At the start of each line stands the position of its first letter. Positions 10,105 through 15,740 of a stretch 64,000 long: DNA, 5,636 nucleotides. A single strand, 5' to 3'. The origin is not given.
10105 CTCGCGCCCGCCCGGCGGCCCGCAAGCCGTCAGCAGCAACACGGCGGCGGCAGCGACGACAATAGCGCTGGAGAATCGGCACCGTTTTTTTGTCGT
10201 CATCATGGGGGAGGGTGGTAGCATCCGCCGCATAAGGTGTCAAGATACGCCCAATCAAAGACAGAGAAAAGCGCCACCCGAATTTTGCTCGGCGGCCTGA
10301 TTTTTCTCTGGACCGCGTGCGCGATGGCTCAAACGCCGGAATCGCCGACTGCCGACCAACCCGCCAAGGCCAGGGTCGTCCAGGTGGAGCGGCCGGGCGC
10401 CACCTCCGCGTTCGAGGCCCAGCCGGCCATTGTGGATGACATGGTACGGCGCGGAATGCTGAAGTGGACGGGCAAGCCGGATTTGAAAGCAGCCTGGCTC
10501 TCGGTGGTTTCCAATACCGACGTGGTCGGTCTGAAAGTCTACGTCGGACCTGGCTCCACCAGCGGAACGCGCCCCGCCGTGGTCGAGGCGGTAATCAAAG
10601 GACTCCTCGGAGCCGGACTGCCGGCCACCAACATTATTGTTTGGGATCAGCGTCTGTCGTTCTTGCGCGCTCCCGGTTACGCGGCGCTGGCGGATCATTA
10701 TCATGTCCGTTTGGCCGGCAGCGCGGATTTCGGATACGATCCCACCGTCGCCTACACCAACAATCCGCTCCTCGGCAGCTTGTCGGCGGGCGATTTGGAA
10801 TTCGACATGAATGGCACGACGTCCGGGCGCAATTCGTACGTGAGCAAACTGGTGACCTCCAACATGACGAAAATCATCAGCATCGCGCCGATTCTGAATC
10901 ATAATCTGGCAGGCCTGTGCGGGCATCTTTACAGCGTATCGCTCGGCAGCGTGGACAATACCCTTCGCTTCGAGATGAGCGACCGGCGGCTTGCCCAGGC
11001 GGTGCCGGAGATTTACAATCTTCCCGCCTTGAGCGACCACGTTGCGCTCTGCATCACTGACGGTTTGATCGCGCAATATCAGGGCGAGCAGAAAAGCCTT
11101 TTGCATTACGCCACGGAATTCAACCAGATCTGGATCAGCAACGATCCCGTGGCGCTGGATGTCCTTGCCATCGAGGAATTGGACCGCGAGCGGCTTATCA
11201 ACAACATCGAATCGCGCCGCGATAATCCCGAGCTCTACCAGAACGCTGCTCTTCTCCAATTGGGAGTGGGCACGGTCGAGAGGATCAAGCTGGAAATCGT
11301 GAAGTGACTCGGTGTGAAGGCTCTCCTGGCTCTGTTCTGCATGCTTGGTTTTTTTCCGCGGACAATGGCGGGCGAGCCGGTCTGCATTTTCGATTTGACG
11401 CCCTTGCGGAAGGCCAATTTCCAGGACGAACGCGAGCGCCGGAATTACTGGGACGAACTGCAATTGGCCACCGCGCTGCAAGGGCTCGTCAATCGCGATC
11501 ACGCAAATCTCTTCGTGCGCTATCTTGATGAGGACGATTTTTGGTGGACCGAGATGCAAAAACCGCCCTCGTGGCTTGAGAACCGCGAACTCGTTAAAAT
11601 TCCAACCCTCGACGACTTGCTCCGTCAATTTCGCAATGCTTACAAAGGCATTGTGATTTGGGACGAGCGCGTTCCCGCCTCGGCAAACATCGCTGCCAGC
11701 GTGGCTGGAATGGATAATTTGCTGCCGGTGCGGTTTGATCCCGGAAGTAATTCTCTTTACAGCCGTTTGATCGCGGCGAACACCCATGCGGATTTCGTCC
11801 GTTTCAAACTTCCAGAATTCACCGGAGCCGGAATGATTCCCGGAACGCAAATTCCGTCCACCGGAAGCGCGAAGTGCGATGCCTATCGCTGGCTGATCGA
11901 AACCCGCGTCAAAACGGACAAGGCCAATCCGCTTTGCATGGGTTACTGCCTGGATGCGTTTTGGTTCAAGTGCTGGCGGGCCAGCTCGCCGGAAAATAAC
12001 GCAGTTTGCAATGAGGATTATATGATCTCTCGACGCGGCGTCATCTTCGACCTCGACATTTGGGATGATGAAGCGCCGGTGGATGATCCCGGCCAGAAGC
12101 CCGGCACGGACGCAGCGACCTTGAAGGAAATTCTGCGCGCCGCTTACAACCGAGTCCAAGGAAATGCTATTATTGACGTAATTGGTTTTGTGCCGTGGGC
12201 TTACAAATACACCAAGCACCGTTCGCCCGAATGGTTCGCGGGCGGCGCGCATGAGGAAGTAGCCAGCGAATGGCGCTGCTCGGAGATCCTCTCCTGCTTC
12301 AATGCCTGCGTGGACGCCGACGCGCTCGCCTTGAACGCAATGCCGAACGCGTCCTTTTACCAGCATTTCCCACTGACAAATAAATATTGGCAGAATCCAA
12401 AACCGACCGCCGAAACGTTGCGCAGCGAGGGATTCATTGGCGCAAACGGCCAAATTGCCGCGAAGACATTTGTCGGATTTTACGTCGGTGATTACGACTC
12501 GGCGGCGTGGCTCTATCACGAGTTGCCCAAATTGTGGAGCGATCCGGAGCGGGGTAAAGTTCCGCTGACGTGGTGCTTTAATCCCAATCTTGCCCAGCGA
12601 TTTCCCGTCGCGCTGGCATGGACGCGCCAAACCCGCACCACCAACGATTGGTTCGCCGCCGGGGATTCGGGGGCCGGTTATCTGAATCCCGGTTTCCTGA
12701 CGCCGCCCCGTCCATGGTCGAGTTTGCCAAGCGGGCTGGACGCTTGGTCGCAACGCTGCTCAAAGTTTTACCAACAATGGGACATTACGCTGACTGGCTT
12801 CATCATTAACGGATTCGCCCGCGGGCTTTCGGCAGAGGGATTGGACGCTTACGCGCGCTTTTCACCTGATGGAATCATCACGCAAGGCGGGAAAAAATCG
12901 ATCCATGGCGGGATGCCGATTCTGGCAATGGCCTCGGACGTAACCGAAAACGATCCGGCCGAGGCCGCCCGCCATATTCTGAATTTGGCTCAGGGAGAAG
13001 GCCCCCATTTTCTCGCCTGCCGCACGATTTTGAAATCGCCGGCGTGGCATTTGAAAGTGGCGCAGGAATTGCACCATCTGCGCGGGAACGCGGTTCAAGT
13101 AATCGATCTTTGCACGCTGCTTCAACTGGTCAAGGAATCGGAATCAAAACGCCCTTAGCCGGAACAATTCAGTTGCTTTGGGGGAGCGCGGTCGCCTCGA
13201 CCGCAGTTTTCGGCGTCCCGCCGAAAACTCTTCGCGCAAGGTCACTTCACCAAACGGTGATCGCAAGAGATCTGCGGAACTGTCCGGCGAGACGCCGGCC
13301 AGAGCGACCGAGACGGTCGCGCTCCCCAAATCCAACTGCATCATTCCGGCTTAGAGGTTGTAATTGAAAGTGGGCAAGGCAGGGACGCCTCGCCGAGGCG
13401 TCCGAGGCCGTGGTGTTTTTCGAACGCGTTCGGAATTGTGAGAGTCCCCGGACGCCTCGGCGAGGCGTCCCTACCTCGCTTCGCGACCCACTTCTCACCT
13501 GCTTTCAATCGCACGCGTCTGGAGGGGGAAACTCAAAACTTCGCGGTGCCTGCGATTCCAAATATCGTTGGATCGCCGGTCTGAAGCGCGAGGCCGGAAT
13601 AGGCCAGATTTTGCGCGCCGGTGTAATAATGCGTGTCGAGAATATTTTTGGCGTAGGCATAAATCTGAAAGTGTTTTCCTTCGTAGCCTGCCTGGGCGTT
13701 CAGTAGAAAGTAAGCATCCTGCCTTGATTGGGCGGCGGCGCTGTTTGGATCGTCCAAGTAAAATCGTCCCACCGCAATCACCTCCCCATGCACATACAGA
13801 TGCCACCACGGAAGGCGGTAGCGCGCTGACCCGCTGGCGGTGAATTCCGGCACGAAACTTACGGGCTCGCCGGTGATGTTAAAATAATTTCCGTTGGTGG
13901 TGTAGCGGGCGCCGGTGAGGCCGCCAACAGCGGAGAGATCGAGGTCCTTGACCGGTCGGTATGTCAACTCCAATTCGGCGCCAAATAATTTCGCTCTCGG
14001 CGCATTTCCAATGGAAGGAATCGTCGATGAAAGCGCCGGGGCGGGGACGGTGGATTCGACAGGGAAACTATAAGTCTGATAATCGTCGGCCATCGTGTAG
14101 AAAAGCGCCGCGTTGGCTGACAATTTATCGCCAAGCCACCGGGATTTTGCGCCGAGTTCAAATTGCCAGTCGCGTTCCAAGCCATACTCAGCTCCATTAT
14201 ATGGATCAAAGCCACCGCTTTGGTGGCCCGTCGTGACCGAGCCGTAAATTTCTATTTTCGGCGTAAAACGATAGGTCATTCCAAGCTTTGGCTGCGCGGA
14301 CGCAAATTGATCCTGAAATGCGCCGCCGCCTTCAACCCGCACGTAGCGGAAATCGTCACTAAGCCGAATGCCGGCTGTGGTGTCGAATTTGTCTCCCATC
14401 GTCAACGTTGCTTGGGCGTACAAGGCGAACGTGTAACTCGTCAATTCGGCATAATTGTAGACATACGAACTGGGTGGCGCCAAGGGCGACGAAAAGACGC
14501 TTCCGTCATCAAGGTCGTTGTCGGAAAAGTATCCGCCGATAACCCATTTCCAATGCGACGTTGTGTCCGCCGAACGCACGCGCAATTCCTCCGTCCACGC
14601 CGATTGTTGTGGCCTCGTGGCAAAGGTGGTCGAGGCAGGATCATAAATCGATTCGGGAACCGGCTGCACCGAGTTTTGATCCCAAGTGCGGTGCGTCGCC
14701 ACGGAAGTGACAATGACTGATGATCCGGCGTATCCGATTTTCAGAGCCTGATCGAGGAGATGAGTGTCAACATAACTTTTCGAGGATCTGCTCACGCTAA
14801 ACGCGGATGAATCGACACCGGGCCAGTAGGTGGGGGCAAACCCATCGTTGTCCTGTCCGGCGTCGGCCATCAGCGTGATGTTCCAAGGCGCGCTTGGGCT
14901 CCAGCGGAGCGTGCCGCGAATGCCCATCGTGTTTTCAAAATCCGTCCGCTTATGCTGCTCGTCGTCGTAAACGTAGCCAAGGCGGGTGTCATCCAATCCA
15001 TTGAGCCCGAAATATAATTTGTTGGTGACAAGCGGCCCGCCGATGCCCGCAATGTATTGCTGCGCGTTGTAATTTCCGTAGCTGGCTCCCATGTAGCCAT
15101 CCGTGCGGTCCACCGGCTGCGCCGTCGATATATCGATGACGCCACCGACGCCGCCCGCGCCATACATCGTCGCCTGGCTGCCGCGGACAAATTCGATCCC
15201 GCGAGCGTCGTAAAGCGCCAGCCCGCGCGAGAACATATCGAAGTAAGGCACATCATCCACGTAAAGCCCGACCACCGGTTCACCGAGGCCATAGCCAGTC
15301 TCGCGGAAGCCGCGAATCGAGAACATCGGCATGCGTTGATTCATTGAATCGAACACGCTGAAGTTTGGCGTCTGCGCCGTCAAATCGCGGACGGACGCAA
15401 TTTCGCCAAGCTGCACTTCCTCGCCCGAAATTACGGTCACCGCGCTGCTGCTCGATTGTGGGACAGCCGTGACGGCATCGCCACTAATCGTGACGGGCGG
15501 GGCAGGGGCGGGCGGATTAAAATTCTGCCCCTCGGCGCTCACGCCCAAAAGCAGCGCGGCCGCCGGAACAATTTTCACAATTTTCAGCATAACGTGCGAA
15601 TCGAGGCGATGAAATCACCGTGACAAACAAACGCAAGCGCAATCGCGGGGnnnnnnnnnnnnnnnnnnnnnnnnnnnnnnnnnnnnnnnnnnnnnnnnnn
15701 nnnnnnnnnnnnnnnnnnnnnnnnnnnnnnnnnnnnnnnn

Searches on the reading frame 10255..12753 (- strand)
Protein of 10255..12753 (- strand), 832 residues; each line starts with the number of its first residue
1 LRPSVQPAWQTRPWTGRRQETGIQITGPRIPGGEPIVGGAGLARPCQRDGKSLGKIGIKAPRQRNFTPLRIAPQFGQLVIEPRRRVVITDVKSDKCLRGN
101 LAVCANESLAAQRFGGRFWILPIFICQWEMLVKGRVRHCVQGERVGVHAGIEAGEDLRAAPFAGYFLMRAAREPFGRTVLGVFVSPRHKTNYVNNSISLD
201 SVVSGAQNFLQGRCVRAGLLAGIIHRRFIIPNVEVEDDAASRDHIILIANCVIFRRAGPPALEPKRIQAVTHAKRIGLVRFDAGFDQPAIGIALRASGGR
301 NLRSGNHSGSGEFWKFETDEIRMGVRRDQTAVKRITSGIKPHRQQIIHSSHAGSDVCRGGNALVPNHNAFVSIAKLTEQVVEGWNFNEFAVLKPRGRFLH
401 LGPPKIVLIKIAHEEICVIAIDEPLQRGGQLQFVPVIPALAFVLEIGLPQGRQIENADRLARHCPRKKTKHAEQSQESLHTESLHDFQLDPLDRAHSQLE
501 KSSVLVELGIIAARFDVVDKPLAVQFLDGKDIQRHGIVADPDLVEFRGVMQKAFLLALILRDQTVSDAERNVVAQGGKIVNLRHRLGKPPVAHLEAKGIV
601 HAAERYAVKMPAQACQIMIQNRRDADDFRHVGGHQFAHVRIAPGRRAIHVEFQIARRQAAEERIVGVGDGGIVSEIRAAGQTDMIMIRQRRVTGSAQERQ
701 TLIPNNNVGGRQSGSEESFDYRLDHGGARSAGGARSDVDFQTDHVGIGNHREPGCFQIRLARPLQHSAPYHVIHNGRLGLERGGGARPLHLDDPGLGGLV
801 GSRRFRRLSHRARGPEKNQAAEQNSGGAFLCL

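Call 26: search_protein_families(library=pfam, proteins=[window:10255-12753:-], max_evalue=0.001)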
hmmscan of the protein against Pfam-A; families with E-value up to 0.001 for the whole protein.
window:10255-12753:- (832 aa): 0 families

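Call 53: search_protein_families(library=ncbifam, proteins=[window:10255-12753:-], max_evalue=1)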
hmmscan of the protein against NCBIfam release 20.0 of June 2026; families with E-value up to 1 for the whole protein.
window:10255-12753:- (832 aa): 1 family
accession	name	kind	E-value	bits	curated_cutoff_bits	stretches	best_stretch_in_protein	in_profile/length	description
NF042980.1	EthbenzDh_ebdC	equivalog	0.098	12.1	400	1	271-317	167-211/214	ethylbenzene dehydrogenase subunit gamma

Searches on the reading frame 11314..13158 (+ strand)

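Call 54: search_protein_families(library=pfam, proteins=[window:11314-13158:+], max_evalue=0.0001)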
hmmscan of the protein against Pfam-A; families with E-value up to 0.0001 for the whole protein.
window:11314-13158:+ (614 aa): 3 families
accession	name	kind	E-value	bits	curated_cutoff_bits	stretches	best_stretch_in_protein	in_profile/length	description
PF14323.11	GxGYxYP_C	-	7.7e-25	88.5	27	1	384-560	2-182/242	GxGYxYP putative glycoside hydrolase C-terminal domain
PF20957.2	GxGYxYP_N_2nd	-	3.7e-05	24.2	24.5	0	111-139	2-30/68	GxGYxYP_N second domain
PF16216.10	GxGYxYP_N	-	5.4e-05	23.3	23.9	0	50-108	16-72/72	GxGYxYP_N 1st domain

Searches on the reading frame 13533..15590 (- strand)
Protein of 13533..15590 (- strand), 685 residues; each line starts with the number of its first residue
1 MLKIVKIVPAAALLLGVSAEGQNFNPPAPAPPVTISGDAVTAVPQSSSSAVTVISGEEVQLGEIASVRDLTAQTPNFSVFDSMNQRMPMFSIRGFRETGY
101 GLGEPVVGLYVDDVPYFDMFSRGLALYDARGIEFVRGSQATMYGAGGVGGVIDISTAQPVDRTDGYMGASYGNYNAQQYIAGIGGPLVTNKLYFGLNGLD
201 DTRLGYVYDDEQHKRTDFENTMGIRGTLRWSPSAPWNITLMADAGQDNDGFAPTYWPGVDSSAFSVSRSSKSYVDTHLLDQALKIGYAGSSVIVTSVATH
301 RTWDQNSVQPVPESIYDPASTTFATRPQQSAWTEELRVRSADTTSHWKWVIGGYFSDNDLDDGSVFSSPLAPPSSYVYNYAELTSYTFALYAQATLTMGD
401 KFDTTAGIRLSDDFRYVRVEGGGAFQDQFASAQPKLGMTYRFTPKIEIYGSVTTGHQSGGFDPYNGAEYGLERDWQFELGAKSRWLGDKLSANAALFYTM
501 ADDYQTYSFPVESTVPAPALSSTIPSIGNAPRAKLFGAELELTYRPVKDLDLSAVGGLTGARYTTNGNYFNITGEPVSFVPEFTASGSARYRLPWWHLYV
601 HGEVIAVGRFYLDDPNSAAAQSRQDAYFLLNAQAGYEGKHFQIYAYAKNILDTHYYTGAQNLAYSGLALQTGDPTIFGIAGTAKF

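Call 26: search_protein_families(library=pfam, proteins=[window:13533-15590:-], max_evalue=0.001)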
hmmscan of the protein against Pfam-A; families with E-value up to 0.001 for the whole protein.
window:13533-15590:- (685 aa): 3 families
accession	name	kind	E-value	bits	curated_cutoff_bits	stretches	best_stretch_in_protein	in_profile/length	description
PF00593.30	TonB_dep_Rec_b-barrel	-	3.4e-35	123.2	27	1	213-650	7-436/436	TonB dependent receptor-like, beta-barrel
PF07715.20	Plug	-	4.9e-13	50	23.9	1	45-151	3-107/107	TonB-dependent Receptor Plug Domain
PF14905.12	OMP_b-brl_3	-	2.2e-05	24.1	27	0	477-659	221-382/408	Outer membrane protein beta-barrel family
